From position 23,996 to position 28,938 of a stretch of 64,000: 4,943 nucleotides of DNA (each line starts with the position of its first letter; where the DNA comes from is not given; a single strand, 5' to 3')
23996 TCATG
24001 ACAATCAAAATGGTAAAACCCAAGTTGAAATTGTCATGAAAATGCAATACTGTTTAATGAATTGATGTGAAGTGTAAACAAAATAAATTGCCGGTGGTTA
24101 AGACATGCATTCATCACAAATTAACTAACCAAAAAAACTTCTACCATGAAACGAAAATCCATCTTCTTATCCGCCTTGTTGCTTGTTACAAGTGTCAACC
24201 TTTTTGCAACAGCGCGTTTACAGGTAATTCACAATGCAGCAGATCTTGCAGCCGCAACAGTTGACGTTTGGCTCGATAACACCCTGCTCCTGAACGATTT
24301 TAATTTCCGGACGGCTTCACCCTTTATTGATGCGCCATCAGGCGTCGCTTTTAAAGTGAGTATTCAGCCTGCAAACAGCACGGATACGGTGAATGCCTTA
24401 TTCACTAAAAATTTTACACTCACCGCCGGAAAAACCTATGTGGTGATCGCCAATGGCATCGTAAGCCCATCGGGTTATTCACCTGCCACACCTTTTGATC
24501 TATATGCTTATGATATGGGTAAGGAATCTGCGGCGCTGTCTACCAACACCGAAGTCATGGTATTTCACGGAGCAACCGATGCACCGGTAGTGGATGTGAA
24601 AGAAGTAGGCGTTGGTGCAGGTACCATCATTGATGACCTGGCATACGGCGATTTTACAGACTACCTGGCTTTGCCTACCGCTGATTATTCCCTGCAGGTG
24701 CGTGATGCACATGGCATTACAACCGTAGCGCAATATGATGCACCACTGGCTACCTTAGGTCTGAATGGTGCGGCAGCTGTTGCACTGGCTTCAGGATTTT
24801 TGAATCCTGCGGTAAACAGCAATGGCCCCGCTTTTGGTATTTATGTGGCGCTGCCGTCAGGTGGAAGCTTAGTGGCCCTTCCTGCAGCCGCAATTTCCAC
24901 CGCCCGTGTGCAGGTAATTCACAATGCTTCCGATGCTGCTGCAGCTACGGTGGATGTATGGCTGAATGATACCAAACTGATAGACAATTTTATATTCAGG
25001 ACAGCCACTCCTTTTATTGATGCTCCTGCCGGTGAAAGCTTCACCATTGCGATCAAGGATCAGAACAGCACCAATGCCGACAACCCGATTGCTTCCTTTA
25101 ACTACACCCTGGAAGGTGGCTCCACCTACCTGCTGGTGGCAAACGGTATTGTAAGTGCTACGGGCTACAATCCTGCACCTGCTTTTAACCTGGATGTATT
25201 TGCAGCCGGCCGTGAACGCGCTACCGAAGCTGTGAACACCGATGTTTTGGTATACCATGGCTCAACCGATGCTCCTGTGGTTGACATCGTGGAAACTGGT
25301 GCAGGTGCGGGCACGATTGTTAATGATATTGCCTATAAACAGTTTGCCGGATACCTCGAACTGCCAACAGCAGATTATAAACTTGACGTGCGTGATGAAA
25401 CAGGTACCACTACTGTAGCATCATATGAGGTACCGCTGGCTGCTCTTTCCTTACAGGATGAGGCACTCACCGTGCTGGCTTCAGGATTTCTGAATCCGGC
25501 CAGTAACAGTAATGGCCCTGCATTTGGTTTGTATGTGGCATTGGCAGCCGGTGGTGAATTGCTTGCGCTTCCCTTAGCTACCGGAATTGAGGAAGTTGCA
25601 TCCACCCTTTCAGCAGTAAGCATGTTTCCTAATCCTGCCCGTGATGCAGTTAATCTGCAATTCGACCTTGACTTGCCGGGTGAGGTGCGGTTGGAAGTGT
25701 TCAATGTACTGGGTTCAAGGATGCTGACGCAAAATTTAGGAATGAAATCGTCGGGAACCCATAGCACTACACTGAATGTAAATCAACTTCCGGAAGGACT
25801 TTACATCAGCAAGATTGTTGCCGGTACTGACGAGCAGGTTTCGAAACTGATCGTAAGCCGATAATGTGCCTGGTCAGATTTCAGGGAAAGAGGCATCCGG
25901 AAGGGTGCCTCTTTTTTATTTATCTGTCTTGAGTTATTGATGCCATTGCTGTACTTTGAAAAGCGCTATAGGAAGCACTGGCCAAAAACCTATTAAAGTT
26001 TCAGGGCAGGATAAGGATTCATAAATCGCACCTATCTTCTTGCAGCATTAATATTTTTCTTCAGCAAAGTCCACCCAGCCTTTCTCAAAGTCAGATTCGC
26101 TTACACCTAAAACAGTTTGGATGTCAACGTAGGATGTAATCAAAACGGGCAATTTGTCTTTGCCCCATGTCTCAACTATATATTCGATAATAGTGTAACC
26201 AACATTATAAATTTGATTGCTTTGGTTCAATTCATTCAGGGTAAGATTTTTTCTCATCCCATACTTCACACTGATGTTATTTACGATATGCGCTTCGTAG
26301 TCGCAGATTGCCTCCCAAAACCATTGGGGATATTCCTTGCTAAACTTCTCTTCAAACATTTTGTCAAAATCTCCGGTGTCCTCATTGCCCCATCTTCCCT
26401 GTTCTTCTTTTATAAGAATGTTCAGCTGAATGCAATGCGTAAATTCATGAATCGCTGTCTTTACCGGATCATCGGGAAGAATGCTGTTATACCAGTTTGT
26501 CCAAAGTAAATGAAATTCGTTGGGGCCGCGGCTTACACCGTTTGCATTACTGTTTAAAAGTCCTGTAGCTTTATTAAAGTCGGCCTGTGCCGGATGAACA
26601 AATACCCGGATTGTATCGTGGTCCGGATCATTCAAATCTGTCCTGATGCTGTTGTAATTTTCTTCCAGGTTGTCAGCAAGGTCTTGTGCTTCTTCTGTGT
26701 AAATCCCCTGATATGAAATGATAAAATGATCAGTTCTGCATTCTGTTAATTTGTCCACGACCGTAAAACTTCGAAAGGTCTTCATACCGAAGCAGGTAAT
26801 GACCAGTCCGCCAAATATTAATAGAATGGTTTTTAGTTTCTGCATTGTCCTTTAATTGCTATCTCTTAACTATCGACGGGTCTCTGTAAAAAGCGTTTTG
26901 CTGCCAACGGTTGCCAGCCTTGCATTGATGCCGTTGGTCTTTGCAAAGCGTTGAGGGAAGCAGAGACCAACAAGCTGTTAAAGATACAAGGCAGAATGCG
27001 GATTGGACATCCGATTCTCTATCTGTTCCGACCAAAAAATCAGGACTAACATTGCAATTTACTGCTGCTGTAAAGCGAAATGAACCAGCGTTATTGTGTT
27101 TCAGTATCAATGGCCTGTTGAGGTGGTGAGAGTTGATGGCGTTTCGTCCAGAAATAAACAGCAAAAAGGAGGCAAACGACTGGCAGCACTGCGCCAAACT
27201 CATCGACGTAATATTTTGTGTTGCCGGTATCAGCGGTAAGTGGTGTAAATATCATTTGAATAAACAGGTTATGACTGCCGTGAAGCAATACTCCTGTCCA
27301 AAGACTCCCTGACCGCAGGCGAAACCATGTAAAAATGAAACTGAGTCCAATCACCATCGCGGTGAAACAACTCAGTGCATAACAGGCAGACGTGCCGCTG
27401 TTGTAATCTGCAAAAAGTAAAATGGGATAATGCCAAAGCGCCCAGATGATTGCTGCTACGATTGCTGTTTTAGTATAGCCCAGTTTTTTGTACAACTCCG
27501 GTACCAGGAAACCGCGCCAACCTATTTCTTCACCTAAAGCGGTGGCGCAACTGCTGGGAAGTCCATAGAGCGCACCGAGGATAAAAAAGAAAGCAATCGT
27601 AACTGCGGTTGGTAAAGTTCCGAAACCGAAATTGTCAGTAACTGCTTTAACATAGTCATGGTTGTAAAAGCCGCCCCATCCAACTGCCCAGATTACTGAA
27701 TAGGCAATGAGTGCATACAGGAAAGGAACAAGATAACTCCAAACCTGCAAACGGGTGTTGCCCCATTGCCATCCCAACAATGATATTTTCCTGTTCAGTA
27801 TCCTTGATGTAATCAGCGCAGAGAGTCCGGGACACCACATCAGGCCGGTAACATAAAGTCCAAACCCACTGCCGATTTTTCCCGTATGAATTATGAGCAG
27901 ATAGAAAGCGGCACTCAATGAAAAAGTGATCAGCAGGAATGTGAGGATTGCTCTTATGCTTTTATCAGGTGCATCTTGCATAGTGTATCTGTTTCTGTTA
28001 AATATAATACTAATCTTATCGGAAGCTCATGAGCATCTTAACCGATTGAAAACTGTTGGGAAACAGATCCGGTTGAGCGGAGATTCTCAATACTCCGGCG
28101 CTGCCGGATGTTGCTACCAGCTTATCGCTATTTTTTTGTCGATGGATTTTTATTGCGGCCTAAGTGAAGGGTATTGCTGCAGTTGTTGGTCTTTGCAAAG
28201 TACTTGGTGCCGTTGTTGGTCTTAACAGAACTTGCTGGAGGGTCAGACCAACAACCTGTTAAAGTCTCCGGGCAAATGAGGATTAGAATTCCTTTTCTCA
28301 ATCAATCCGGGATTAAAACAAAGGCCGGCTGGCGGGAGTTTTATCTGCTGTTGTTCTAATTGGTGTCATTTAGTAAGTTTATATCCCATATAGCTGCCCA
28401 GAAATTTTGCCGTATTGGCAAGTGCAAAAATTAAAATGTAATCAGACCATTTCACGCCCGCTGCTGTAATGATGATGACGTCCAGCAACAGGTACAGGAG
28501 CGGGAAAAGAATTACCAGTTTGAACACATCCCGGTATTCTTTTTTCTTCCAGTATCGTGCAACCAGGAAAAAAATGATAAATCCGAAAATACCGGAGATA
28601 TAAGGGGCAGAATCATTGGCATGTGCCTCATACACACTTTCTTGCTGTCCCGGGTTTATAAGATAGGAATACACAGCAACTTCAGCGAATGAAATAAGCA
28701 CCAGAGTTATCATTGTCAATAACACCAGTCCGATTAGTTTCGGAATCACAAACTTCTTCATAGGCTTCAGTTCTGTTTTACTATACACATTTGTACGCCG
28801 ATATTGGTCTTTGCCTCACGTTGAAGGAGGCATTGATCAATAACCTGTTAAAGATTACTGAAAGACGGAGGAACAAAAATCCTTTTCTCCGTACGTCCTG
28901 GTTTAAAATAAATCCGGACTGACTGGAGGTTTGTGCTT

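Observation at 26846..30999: Family-2 three-hairpin mosaic repeats punctuate a same-strand string of small accessory genes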

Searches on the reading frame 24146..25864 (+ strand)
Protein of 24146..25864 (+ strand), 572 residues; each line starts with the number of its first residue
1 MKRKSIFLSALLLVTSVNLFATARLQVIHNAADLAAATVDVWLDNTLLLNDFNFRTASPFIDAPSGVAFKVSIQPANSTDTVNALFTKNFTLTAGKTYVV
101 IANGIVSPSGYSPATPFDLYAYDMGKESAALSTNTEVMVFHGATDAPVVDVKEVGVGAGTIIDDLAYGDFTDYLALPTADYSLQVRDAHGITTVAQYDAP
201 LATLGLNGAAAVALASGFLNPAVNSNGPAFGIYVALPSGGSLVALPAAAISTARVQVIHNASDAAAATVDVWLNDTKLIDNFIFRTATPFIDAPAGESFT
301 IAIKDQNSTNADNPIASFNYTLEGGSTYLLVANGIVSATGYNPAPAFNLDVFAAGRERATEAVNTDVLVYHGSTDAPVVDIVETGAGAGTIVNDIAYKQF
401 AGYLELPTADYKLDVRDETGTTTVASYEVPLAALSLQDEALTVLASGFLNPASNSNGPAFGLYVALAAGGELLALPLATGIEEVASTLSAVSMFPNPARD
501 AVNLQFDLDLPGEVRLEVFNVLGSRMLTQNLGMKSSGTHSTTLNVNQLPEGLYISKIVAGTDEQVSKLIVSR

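Call 11: search_protein_families(library=pfam, proteins=[window:24146-25864:+], max_evalue=0.01)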
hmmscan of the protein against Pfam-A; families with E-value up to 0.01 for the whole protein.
window:24146-25864:+ (572 aa): 3 families
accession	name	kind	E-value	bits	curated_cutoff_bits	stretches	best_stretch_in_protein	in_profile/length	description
PF14344.12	DUF4397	-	1.9e-38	132.1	30.6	4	23-151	1-118/119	Domain of unknown function (DUF4397)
PF18962.6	Por_Secre_tail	-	4.1e-12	46.7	27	1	493-570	1-75/75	Secretion system C-terminal sorting domain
PF01968.24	Hydantoinase_A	-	0.00086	19.1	22.9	0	132-164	102-135/291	Hydantoinase/oxoprolinase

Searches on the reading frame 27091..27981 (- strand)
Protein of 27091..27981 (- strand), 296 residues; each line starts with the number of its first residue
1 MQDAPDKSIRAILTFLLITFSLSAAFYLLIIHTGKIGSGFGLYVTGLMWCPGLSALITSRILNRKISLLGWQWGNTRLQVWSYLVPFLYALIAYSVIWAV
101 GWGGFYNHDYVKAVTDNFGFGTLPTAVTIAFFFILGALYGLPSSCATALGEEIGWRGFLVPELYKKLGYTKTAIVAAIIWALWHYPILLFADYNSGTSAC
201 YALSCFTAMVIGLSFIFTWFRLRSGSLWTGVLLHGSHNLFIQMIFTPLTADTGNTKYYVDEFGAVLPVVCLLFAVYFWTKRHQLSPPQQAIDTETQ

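Call 11: search_protein_families(library=pfam, proteins=[window:27091-27981:-], max_evalue=0.01)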
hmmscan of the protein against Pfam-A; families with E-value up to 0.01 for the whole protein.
window:27091-27981:- (296 aa): 1 family
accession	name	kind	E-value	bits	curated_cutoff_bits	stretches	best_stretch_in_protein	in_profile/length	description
PF02517.21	Rce1-like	-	3.5e-16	59.7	22.4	1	139-240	7-93/93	Type II CAAX prenyl endopeptidase Rce1-like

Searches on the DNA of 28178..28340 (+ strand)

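Call 64: search_dna_similar(query=window:28178-28340:+, collection=plasmids, mode=distant, max_evalue=0.01, max_rows=10)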
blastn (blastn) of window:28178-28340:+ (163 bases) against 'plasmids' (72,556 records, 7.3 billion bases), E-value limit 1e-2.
No match.

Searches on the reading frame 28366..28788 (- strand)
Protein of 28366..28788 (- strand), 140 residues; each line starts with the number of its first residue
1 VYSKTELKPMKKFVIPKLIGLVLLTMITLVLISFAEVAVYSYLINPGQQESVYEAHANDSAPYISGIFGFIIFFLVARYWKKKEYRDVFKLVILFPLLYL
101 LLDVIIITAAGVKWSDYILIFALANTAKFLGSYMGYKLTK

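Call 11: search_protein_families(library=pfam, proteins=[window:28366-28788:-], max_evalue=0.01)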
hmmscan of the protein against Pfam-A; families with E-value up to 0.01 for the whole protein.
window:28366-28788:- (140 aa): 1 family
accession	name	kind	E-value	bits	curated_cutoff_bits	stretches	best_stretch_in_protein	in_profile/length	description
PF03092.22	BT1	-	0.00035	19.9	22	1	10-120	208-323/432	BT1 family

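Call 82: find_encoding_contigs(protein=window:28366-28761:-, flank=10000, max_places=10)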
Protein window:28366-28761:- (131 aa): 12 contigs read that carry it; 8 places shown.
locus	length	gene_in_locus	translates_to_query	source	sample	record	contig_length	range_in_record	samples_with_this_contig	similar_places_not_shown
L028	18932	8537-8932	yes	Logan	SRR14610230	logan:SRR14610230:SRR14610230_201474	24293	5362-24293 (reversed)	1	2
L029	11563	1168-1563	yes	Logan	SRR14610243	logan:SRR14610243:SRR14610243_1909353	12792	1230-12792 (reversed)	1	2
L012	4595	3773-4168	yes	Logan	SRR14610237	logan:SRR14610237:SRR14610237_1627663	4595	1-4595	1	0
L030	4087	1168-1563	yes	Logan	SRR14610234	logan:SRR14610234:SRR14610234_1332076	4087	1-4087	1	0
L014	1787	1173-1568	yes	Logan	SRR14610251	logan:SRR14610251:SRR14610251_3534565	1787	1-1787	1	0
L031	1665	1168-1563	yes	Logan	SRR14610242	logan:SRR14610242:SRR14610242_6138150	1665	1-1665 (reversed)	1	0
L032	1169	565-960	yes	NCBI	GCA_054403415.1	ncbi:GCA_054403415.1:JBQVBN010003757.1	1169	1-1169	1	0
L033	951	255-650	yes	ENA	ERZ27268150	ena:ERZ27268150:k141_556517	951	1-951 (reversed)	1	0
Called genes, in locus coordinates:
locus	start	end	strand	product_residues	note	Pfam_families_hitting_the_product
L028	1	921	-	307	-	?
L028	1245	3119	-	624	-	PF00496:SBP_bac_5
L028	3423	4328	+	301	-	PF01370:Epimerase, PF04321:RmlD_sub_bind (weak), PF16363:GDP_Man_Dehyd (faint), PF08338:DUF1731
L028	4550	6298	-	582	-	PF00916:Sulfate_transp, PF01740:STAS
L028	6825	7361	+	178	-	PF11188:DUF2975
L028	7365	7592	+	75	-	PF13443:HTH_26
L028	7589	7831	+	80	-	-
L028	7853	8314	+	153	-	PF00903:Glyoxalase (weak), PF13669:Glyoxalase_4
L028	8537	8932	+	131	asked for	-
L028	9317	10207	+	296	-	PF02517:Rce1-like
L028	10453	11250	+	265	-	-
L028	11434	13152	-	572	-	PF14344:DUF4397, PF18962:Por_Secre_tail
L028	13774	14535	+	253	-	PF13676:TIR_2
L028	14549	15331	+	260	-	PF13676:TIR_2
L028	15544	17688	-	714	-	PF17678:Glyco_hydro_92N, PF07971:Glyco_hydro_92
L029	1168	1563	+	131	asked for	-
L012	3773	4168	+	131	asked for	-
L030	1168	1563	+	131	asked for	-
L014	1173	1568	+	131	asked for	-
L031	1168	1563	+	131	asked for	-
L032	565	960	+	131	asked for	-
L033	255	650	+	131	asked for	-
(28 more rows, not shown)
